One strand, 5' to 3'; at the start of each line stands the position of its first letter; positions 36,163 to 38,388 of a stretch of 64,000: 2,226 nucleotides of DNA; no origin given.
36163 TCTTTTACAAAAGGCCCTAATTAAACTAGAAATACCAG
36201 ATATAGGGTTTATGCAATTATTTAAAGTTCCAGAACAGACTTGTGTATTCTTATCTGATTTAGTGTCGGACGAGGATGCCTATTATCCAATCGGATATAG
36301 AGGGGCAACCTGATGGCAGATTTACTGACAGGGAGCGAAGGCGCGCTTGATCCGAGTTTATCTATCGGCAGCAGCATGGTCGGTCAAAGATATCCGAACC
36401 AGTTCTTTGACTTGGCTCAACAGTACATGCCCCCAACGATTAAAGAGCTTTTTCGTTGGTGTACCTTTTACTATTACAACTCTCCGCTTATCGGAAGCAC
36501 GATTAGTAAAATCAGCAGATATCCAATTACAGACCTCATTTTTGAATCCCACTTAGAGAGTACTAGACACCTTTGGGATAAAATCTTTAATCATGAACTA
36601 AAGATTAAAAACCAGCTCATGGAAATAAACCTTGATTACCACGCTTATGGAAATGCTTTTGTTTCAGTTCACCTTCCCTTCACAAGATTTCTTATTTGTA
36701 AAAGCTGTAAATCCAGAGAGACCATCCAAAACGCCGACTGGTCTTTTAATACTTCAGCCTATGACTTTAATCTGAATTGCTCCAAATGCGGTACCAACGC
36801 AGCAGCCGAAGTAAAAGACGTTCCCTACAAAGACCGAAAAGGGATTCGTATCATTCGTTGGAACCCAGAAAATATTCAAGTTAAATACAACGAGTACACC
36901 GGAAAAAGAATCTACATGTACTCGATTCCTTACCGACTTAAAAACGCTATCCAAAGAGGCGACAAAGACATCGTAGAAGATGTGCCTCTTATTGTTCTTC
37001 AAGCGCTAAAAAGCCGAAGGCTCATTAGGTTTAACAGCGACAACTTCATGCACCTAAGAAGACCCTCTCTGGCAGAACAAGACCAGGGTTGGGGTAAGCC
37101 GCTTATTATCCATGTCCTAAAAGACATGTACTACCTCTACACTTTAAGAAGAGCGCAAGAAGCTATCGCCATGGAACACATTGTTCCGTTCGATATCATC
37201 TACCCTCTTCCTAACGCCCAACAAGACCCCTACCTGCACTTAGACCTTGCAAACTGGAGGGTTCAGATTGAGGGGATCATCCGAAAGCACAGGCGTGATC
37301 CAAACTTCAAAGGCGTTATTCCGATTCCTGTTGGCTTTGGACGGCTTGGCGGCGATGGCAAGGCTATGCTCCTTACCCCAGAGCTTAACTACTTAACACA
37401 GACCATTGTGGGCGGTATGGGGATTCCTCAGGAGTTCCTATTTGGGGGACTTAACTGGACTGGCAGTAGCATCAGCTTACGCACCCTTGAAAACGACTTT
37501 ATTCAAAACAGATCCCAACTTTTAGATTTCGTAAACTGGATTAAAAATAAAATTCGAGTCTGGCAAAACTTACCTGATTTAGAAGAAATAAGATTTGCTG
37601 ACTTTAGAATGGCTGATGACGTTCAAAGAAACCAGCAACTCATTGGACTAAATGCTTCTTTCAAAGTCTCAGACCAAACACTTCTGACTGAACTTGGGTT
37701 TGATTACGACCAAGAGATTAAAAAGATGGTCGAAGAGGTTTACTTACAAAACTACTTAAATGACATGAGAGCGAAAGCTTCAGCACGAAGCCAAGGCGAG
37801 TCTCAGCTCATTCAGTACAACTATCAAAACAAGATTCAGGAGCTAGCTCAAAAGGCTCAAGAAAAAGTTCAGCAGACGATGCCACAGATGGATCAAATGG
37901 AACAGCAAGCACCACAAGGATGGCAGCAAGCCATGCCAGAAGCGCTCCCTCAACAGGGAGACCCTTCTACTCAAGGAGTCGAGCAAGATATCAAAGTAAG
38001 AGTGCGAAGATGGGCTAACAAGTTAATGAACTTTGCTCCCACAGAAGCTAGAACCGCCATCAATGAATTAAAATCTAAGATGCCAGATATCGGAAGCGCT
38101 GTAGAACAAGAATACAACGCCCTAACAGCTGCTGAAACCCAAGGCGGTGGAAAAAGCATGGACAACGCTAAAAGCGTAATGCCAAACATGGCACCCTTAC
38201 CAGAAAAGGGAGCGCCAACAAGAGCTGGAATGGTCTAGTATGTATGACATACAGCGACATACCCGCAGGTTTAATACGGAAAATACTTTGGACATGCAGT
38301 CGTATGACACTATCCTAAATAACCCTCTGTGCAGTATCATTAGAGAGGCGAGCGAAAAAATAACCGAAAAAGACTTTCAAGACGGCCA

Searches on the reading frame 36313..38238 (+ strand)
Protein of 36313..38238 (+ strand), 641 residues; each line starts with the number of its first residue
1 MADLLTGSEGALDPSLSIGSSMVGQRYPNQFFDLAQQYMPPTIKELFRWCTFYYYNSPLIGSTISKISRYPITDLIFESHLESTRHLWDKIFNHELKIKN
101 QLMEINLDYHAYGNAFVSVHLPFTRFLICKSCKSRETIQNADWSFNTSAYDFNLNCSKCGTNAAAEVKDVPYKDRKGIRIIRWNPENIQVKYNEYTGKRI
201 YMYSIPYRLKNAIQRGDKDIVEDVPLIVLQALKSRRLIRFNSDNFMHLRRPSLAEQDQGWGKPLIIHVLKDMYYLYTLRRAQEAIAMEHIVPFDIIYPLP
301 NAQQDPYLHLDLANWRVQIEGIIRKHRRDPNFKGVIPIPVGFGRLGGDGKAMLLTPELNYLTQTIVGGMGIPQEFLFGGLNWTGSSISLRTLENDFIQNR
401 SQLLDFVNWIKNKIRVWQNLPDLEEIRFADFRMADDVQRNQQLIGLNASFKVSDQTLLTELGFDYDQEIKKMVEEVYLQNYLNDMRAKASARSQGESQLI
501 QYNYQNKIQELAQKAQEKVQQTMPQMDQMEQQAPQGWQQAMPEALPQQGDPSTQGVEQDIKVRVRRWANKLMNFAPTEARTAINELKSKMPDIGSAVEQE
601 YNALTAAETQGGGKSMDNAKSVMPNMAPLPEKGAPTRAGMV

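Call 12: search_protein_families(library=phrogs, proteins=[window:36313-38238:+], max_evalue=0.001)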
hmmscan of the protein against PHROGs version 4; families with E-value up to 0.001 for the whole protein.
window:36313-38238:+ (641 aa): 1 family
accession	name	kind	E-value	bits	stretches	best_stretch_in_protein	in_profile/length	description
phrog_16240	-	head and packaging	7.9e-08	32.3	1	42-118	91-167/643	portal protein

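Call 18: find_related_loci(query=window:36313-38238:+, collection=viral_contigs, flank=2000)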
Query window:36313-38238:+ (641 aa) in viral_contigs; peptide patterns used: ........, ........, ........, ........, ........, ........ (x = any residue, [..] = any of these).
8 stretches matched a pattern; 1 encode a relative of the query (tblastn E <= 1e-3); 1 distinct loci.
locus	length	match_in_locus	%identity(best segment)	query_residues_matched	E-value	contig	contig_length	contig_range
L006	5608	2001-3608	32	27-541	3e-100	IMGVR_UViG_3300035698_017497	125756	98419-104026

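Call 42: search_dna_similar(query=window:36313-38238:+, collection=phages, mode=protein, max_rows=15)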
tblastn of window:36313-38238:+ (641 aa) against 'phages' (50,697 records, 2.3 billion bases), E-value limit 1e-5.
Records with a match: 7; places in all: 7; records where one place covers at least 80% of the query: 3.
Best place of each record, by identity: <60% 7.
By first word of the organism name: Vibrio 3; Bacillus 2; Salmonella 1; uncultured 1.
By host as written in the record: - 4; Bacillus megaterium str. ATCC 43725 2; Salmonella enterica subsp. enterica serovar Typhimurium ATCC 14028 1.
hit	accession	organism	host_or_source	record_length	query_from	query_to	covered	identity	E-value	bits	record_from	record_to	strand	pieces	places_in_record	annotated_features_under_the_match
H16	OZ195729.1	Vibrio phage D69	Seawater and oysters mix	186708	11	557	85%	29.2%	2e-78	278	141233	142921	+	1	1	hypothetical protein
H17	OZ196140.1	Vibrio phage D181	Seawater and oysters mix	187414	27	557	83%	28.8%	4e-77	274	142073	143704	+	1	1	hypothetical protein (x2)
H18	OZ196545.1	Vibrio phage D148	Seawater and oysters mix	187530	27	557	83%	28.8%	4e-77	274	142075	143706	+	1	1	hypothetical protein (x2)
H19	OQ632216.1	Salmonella phage Arash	Salmonella enterica subsp. enterica ...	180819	14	472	72%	30.9%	4e-75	268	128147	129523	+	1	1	portal protein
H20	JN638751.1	Bacillus phage G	Bacillus megaterium str. ATCC 43725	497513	14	414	63%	22.2%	1e-15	87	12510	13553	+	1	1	14: gp14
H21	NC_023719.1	Bacillus phage G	Bacillus megaterium str. ATCC 43725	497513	14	414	63%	22.2%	1e-15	87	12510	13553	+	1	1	14: portal protein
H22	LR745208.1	uncultured phage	metagenomic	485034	172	407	37%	21.6%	4e-7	60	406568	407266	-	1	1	record has no annotation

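Call 43: get_annotated_region(hit=H19, flank=500)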
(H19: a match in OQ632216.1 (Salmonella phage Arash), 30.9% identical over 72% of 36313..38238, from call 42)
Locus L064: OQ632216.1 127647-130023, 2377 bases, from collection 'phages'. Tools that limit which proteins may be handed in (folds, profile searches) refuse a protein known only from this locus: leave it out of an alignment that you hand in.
description: Salmonella phage Arash, complete genome.
organism: Salmonella phage Arash (NCBI taxid 3038319)
taxonomy: Viruses; Duplodnaviria; Heunggongvirae; Uroviricota; Caudoviricetes
host: Salmonella enterica subsp. enterica serovar Typhimurium ATCC 14028; source: hospital sewage UZ Leuven; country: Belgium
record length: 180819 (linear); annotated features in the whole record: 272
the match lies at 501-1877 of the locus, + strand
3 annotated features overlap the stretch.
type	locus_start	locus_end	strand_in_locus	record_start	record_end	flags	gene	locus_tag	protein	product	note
CDS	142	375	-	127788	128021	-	-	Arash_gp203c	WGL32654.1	hypothetical protein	-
CDS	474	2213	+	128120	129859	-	-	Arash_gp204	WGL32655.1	portal protein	-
CDS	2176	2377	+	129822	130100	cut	-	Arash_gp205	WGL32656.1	hypothetical protein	-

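Call 44: get_annotated_region(hit=H16, flank=500)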
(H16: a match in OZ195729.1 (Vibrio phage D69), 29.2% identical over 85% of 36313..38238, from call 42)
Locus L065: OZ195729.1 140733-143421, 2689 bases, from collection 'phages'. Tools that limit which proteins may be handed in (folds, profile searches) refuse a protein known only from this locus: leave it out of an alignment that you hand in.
description: Vibrio phage D69 genome assembly, chromosome: VPD69_1.
organism: Vibrio phage D69 (NCBI taxid 3105312)
taxonomy: Viruses
host: -; source: Seawater and oysters mix; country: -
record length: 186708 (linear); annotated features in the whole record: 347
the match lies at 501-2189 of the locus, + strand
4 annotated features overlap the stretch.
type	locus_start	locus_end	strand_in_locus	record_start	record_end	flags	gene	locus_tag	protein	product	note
CDS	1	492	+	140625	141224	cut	-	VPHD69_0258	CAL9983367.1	homing endonuclease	-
CDS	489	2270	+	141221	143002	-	-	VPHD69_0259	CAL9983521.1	hypothetical protein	-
CDS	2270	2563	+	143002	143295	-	-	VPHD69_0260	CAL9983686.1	hypothetical protein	-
CDS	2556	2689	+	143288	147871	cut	-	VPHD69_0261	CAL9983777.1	hypothetical protein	-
